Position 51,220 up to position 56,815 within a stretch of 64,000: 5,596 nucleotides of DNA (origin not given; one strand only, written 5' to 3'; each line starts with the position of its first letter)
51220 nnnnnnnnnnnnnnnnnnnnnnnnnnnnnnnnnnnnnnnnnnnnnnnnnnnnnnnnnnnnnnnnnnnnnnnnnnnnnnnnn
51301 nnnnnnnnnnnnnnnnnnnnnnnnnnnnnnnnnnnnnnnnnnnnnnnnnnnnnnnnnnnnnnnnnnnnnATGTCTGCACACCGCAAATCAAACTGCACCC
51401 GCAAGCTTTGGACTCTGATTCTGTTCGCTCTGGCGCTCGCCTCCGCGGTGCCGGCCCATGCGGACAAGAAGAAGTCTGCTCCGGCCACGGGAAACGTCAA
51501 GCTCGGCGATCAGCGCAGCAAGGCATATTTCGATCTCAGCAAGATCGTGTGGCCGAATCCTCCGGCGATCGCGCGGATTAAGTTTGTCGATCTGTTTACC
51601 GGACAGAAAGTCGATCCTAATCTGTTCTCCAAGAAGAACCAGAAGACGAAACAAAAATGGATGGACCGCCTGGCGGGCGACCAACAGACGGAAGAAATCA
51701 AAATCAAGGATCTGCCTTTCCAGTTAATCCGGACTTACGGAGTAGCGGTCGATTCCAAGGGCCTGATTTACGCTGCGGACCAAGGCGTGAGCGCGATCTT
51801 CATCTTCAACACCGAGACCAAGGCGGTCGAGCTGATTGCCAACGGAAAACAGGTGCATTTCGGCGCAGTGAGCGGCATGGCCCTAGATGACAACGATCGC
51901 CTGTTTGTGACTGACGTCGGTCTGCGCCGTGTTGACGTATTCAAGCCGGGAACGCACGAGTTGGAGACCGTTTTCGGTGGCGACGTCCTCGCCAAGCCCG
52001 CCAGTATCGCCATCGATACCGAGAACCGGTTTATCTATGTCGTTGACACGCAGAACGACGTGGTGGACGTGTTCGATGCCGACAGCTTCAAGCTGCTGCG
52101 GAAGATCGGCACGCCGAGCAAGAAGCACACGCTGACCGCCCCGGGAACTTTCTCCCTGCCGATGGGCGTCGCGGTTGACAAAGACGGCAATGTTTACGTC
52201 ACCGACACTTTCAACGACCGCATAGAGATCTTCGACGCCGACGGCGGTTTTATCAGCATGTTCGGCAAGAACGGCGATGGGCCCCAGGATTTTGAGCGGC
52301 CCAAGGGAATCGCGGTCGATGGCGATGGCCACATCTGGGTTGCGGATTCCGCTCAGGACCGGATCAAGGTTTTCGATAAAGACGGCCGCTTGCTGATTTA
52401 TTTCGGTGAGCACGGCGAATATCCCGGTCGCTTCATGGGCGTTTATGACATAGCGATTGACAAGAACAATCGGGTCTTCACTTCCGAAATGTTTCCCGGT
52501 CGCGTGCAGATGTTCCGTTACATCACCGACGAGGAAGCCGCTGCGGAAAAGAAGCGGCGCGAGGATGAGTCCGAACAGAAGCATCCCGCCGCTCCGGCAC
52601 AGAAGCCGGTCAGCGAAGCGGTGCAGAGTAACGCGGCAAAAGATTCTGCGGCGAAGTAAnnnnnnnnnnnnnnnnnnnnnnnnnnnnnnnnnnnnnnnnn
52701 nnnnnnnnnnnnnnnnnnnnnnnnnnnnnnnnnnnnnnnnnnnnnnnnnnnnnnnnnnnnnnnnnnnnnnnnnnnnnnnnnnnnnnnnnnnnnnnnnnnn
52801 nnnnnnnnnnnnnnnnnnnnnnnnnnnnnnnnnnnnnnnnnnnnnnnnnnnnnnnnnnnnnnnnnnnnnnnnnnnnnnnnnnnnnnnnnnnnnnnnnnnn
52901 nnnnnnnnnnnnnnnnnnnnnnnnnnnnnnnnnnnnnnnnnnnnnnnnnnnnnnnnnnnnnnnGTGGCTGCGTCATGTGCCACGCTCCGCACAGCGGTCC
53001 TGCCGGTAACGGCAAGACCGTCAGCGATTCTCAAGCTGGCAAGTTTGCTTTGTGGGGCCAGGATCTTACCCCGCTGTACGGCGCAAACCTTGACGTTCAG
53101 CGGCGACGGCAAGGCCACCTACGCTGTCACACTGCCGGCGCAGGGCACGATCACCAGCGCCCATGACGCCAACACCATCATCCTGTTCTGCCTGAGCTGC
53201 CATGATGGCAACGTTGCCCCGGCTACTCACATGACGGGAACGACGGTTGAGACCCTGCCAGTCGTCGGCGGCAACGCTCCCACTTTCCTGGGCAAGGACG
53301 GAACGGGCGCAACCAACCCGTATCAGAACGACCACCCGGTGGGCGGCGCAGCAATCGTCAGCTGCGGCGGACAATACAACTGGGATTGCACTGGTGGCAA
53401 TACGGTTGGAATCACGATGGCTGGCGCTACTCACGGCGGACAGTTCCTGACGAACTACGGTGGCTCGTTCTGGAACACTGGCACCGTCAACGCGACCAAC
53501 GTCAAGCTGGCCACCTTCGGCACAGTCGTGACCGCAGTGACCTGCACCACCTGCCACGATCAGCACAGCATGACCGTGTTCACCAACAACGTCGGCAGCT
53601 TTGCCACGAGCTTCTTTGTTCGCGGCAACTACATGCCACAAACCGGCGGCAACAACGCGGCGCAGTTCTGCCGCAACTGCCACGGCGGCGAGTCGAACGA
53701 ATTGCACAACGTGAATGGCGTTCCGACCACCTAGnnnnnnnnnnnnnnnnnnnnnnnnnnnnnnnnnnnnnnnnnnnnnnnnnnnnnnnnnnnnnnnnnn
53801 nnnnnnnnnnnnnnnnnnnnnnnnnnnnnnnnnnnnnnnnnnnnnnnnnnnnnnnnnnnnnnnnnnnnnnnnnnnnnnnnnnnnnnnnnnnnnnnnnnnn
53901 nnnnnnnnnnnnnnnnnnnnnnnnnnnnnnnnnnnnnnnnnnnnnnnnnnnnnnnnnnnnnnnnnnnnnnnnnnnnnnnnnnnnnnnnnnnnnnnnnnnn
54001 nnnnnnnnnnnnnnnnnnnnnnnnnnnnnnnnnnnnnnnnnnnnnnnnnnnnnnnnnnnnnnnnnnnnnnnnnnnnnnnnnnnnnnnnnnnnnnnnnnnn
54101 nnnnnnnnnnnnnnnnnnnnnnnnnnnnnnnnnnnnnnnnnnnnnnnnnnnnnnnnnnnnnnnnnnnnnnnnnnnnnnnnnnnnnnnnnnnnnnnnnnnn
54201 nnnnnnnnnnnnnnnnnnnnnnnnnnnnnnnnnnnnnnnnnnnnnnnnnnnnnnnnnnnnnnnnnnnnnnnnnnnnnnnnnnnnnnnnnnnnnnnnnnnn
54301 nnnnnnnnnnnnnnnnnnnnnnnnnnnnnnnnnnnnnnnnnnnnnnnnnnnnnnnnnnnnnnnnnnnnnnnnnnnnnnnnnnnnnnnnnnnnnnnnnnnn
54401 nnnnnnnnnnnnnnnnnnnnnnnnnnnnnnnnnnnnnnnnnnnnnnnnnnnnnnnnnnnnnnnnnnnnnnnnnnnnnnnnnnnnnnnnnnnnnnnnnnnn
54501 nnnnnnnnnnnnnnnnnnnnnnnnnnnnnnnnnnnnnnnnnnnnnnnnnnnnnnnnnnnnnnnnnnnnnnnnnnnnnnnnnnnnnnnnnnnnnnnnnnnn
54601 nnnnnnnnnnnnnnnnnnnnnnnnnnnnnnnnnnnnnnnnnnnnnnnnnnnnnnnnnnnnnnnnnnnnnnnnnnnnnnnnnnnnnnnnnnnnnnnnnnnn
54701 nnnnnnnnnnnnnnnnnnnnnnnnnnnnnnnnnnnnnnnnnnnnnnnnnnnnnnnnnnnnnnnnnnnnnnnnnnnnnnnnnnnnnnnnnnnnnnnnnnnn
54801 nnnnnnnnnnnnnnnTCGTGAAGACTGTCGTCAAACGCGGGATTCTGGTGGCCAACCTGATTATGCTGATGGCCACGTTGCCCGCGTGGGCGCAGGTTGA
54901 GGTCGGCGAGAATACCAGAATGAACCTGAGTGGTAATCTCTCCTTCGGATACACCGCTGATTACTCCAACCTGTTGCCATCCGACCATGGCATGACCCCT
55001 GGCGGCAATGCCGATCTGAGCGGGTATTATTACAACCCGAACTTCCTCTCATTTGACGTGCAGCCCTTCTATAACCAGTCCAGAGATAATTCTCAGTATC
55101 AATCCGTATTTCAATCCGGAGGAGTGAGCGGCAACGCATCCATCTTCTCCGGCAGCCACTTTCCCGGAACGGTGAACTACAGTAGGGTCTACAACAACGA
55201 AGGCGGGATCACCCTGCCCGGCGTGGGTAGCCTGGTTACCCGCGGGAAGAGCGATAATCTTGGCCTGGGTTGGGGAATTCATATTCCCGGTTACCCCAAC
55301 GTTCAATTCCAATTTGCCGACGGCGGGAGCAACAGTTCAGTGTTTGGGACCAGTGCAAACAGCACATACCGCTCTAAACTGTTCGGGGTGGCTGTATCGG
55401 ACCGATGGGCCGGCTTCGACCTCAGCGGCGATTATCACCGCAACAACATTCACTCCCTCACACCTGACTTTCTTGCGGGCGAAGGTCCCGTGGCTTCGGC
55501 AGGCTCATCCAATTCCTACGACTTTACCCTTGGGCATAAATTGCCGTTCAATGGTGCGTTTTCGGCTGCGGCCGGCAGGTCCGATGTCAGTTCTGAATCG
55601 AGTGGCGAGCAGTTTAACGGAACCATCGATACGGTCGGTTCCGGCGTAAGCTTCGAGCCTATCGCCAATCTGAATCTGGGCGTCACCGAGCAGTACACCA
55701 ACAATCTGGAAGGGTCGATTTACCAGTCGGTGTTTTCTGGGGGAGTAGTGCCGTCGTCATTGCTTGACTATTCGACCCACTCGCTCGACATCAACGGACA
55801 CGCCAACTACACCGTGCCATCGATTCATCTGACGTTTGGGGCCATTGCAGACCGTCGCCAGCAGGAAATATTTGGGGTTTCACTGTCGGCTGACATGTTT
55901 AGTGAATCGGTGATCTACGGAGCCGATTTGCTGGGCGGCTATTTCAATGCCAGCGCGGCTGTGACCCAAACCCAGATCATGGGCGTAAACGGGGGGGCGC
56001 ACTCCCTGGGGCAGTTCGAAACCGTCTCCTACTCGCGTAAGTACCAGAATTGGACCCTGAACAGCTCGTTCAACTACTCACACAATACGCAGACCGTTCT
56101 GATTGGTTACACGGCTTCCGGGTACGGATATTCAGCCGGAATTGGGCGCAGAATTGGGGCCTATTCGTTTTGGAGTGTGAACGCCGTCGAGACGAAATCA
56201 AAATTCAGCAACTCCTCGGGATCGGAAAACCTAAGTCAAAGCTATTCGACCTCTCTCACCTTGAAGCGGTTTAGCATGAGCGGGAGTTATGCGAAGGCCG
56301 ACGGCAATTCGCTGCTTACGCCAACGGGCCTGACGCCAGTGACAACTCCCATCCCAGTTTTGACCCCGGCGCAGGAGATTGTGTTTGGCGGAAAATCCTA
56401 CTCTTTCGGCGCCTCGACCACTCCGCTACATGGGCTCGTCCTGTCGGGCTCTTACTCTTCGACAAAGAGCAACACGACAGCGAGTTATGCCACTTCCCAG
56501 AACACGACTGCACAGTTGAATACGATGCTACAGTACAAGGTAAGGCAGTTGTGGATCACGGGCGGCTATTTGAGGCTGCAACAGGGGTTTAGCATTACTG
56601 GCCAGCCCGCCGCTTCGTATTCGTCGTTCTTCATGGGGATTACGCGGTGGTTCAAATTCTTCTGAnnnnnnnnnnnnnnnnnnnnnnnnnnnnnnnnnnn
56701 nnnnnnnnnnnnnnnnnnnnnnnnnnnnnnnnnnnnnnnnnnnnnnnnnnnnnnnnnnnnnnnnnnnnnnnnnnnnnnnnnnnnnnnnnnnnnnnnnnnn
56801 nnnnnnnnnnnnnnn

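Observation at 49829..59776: Seven-gene multihaem-cytochrome / NHL / PpiC-PPIase / beta-barrel operon resembling Geobacter OmcS/OmcE nanowire loci, in an apparently acidobacterial genome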

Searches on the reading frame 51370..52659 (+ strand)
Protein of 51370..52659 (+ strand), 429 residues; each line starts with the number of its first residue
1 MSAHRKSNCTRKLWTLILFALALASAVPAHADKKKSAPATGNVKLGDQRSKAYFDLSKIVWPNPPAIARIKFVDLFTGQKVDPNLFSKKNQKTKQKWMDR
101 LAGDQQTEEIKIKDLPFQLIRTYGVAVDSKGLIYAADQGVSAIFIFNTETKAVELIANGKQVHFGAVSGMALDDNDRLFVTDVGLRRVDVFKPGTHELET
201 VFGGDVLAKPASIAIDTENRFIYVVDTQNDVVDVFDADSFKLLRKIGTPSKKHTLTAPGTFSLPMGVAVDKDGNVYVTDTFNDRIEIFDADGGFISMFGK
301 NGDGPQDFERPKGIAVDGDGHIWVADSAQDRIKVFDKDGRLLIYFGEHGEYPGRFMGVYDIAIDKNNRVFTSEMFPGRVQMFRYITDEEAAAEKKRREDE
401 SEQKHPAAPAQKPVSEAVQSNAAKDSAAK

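Call 6: search_protein_families(library=pfam, proteins=[window:51370-52659:+], max_evalue=0.01)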
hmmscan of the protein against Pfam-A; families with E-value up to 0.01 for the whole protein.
window:51370-52659:+ (429 aa): 11 families
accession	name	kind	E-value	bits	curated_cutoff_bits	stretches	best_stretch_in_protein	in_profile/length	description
PF01436.27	NHL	-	3.1e-23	81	20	2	308-335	1-28/28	NHL repeat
PF17170.10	DUF5128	-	3.9e-15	56.3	22.9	2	272-318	53-99/321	6-bladed beta-propeller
PF08450.18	SGL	-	3.6e-14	53.4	26.3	2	275-342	148-217/246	SMP-30/Gluconolactonase/LRE-like region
PF06739.17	SBBP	-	1.2e-10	41.5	20.5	0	266-278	17-29/38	Beta-propeller repeat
PF25021.1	TEN_NHL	-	3.5e-08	33.2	27.1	0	309-347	142-178/357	Teneurin NHL domain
PF24684.1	Vgb_lyase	-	2e-06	27.3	50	1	259-342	52-130/290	Virginiamycin B lyase family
PF13449.12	Phytase-like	-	6.4e-05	23.4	27.6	0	313-342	72-101/284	Esterase-like activity of phytase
PF07494.17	Reg_prop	-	7.1e-05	23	20.4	0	313-325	9-21/24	Two component regulator propeller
PF01731.26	Arylesterase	-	0.00029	21.4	21.3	0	207-230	53-76/86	Arylesterase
PF20067.5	SSL_N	-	0.0017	18.6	18.9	0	267-279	26-38/46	Strictosidine synthase-like, N-terminal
PF10282.15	Lactonase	-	0.004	16.8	21.7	0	174-336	153-319/344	Lactonase, 7-bladed beta-propeller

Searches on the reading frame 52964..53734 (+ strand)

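Call 6: search_protein_families(library=pfam, proteins=[window:52964-53734:+], max_evalue=0.01)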
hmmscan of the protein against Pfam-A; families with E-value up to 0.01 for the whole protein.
window:52964-53734:+ (256 aa): 4 families
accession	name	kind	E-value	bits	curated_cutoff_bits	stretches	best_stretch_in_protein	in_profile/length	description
PF22113.1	Mtrc-MtrF_II-IV_dom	-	1.9e-05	24.7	30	1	183-243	112-166/176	Outer membrane cytochrome MtrC/MtrF-like, domains II/IV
PF09699.15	Paired_CXXCH_1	-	6e-05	23.1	20.6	0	189-202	4-17/41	Doubled CXXCH motif (Paired_CXXCH_1)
PF14537.11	Cytochrom_c3_2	-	0.0009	20.1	25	0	189-205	55-71/79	Cytochrome c3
PF14522.11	Cytochrome_C7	-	0.0027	17.9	24.8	0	191-245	13-53/67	Cytochrome c7 and related cytochrome c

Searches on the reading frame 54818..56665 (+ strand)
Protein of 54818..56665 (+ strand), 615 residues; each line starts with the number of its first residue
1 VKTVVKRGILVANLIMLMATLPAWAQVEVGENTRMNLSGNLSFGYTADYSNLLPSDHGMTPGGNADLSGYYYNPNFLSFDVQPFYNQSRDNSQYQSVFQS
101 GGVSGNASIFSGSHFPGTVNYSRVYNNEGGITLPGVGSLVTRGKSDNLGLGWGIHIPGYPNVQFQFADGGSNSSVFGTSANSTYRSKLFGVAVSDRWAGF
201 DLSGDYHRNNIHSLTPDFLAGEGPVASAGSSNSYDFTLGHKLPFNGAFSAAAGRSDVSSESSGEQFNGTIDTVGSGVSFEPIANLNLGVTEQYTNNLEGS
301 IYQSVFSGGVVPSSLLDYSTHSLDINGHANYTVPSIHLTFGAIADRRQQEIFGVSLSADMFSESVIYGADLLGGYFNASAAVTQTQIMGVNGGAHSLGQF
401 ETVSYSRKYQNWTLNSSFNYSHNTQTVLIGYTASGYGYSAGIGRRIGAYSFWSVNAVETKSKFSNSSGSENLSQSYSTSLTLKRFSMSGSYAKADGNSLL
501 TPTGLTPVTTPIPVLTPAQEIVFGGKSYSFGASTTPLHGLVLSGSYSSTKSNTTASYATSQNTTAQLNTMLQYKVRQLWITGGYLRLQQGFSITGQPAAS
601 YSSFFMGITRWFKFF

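Call 6: search_protein_families(library=pfam, proteins=[window:54818-56665:+], max_evalue=0.01)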
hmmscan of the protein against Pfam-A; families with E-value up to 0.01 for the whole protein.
window:54818-56665:+ (615 aa): 0 families

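Call 36: find_homologous_proteins(query=window:54818-56665:+)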
Query window:54818-56665:+ (615 aa): 296 proteins with E <= 0.001 among 8000 candidates; the best 120 are listed.
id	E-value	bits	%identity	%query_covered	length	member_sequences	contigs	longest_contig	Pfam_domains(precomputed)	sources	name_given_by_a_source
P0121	0.0e+0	1358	100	100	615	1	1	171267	-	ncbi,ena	-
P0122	0.0e+0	1083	78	100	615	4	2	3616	-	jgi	-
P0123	0.0e+0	1072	78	100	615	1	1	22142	-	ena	-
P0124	0.0e+0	1029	75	100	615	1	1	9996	-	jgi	jgi:hypothetical protein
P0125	2.9e-266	903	66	100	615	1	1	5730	-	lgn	-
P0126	1.7e-264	897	66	100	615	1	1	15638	-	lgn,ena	-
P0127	2.9e-264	897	66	100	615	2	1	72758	-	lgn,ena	-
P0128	8.5e-264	895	66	99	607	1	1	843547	-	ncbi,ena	-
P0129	8.2e-259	878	65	100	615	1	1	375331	-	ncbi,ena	-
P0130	1.2e-257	875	66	100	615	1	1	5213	-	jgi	jgi:hypothetical protein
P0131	4.4e-256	869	65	99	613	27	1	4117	-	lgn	-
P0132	5.3e-254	863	65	96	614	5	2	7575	-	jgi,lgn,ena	-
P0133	1.2e-252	858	64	100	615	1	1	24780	-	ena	-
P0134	9.8e-252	855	65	100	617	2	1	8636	-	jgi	-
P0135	2.4e-251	854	64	99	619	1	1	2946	-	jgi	jgi:hypothetical protein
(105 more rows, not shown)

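Call 38: find_encoding_contigs(protein=P0121, flank=10000, max_places=2)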
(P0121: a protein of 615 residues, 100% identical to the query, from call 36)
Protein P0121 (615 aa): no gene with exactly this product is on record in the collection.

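Call 75: predict_structure(alignment_id=A2)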
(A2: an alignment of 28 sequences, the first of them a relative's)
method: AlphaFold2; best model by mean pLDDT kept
length: 615 residues; sequences in the alignment: 28
mean_pLDDT: 69.5   pTM: 0.50
mean pLDDT of the five models: 69.5, 69.0, 68.6, 61.8, 54.4
residues with pLDDT >= 90: 29; 70-90: 327; 50-70: 162; < 50: 97
segments of 3 or more residues with pLDDT < 50: 19-29, 91-97, 130-138, 218-222, 299-318, 390-392, 425-431, 498-521, 555-558
pLDDT, mean of each block of 10 residues (from residue 1): 52 50 39 71 73 63 74 77 65 46 80 85 69 45 79 88 90 63 81 89 89 60 62 87 82 77 64 81 78 62 37 45 73 78 70 60 77 79 63 60 80 82 49 70 85 84 56 80 86 61 39 34 68 84 84 54 78 81 80 62 79 67
secondary structure, 60 per line:
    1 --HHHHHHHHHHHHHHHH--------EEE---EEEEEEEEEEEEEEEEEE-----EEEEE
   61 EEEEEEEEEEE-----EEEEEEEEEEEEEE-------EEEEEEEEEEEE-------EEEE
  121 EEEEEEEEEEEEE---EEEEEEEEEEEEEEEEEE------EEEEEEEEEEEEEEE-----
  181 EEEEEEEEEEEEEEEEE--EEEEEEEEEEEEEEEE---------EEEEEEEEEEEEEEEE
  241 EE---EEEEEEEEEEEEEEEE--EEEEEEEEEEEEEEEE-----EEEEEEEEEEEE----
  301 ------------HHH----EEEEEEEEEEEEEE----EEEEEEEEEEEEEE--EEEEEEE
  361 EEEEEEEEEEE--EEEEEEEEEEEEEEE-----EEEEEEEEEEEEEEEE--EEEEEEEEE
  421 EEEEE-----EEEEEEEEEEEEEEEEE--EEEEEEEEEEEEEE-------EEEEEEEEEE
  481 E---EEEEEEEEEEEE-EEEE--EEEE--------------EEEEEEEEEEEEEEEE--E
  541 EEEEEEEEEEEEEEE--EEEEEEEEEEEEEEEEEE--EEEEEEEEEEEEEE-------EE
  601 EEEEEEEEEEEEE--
elements in order: H3-18 E27-29 E33-50 E56-71 E77-90 E98-109 E117-133 E137-154 E161-175 E181-197 E200-215 E225-242 E246-261 E264-279 E285-296 E320-333 E338-351 E354-371 E374-388 E394-409 E412-425 E431-447 E450-463 E471-481 E485-496 E498-501 E504-507 E522-537 E540-555 E558-575 E578-591 E599-613

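Call 82: fold_search(model_id=the predicted structure, library=pdb)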
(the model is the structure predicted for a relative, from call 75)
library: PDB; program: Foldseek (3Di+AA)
matches with E <= 10: 757; with E <= 0.001: 215
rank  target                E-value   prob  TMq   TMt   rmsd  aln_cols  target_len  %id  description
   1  6r2q_B                5.1e-10  1.00  0.50  0.48  12.0       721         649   10  Structure of the Mtr complex (released 2020-04-22)
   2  9c4o                  1.3e-07  1.00  0.26  0.25  15.9       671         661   10  Cryo-EM structure of PqqU with ligand PQQ (released 2024-06-19)
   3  2hdf                  1.7e-07  1.00  0.31  0.33  19.9       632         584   11  Crystal structure of the Colicin I receptor Cir from E.coli (released 2007-05-08)
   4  2hdi_A                4.4e-07  1.00  0.33  0.34  20.2       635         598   10  Crystal structure of the Colicin I receptor Cir from E.coli in complex with receptor binding domain of Colicin Ia. (released 2007-05-08)
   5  9nn6_A                5.1e-07  1.00  0.37  0.36  15.7       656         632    9  E. coli Cir in Complex with the RBD of Microcin V (released 2025-09-24)
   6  4rdt_B                6.4e-07  1.00  0.33  0.32  11.1       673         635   10  Structure of the bacterial Zn-transporter ZnuD from Neisseria meningitidis (flexible conformation bound to a zinc ion) (released 2015-08-19)
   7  8p98_A                7.8e-07  1.00  0.34  0.33  16.6       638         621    8  BtuB3G3 bound to cyanocobalamin with ordered EL8 (released 2023-08-16)
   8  9i95_A                8.2e-07  1.00  0.29  0.30  17.0       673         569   12  Cryo-EM structure of Shigella flexneri LptDE bound by a Bicyclic peptide molecule (Compound 4) (released 2025-10-15)
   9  4rdt_A                8.6e-07  1.00  0.33  0.32  11.2       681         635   10  Structure of the bacterial Zn-transporter ZnuD from Neisseria meningitidis (flexible conformation bound to a zinc ion) (released 2015-08-19)
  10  8agd_A                9.0e-07  1.00  0.39  0.24  17.9      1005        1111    8  Full SDBC and SOD assembly (released 2023-04-12)
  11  9fy9_D                9.5e-07  1.00  0.33  0.30  18.2       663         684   10  Cryo-EM structure of the type 1 chaperone-usher pilus FimD-tip complex (FimDHGFC) - Conformer 1 (released 2025-06-04)
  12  9i93_A                9.9e-07  1.00  0.32  0.34  14.8       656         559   13  Cryo-EM structure of Shigella flexneri LptDE bound by a Bicyclic peptide molecule (Compound 2) (released 2025-10-15)
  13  6v81                  1.1e-06  1.00  0.27  0.25  15.2       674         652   11  The crystal structure of the outer-membrane transporter YncD (released 2020-05-06)
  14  5m9b                  1.2e-06  1.00  0.30  0.28  15.6       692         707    9  Crystal structure of the ferric enterobactin receptor (PfeA) from Pseudomonas aeruginosa (released 2018-02-21)
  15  7zgx_A                1.3e-06  1.00  0.38  0.28  18.0      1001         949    8  S-layer Deinoxanthin Binding Complex, C1 symmetry (released 2022-07-13)
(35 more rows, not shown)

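Call 101: list_cluster_members(proteins=[P0121])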
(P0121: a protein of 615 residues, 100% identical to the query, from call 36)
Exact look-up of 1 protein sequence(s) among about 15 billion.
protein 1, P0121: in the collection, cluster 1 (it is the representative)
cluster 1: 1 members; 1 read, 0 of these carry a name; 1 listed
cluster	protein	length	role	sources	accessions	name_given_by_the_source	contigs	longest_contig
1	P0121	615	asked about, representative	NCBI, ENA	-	-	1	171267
